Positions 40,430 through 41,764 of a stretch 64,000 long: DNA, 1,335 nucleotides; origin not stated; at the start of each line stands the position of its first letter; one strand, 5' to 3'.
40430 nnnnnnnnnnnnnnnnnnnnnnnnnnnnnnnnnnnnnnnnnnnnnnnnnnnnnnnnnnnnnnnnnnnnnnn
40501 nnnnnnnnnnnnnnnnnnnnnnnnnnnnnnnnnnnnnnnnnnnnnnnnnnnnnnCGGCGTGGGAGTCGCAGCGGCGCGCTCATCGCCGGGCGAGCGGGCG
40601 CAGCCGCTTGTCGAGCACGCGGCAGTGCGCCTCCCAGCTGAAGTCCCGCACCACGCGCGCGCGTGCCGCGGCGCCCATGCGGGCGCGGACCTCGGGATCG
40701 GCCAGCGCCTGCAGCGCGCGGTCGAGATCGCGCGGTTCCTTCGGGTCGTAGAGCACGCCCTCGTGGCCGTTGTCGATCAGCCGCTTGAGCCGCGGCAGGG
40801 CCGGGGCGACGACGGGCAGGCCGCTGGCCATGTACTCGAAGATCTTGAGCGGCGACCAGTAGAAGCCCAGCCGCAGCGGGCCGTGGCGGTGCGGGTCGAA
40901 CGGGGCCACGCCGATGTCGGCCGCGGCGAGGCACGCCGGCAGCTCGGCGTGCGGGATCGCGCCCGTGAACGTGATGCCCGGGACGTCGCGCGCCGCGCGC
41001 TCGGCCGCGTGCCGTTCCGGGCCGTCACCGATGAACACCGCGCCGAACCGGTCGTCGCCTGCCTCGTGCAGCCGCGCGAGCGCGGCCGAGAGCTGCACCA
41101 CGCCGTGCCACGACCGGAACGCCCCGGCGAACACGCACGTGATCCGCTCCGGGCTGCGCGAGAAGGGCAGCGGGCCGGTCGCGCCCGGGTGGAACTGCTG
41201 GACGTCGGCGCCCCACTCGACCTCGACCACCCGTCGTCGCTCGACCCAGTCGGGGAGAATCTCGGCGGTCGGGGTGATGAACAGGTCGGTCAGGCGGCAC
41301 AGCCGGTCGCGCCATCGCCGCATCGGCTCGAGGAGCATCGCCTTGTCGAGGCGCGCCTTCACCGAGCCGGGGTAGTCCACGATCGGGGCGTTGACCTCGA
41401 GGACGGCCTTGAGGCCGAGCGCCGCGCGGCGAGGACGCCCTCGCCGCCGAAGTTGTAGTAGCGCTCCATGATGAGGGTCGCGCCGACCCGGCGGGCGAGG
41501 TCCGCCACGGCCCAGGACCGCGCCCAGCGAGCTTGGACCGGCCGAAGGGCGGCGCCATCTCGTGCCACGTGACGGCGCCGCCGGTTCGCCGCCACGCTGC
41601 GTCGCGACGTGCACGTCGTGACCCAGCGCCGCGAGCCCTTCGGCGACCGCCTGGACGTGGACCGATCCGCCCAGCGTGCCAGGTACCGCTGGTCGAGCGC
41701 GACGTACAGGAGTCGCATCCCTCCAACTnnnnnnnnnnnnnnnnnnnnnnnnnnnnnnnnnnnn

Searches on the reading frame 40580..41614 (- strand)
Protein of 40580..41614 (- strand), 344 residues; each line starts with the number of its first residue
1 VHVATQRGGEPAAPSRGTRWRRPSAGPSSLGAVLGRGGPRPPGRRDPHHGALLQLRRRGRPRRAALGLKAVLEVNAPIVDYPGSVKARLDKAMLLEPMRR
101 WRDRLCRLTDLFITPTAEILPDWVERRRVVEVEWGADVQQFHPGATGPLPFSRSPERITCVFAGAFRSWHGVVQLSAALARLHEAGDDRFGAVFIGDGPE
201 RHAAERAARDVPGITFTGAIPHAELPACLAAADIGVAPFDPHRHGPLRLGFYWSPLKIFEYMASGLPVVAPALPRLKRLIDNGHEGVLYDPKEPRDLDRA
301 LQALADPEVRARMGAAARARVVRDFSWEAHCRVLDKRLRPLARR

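Call 17: search_protein_families(library=pfam, proteins=[window:40580-41614:-], max_evalue=0.01)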
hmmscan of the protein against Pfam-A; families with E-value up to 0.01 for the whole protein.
window:40580-41614:- (344 aa): 3 families
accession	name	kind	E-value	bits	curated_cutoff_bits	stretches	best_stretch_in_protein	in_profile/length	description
PF13692.12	Glyco_trans_1_4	-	7.9e-21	75.2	27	1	159-305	3-140/142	Glycosyl transferases group 1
PF00534.26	Glycos_transf_1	-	1.6e-16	60.8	26.4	1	156-319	14-171/172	Glycosyl transferases group 1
PF13524.12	Glyco_trans_1_2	-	1.9e-13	51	25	1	205-329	27-137/144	Glycosyl transferase-like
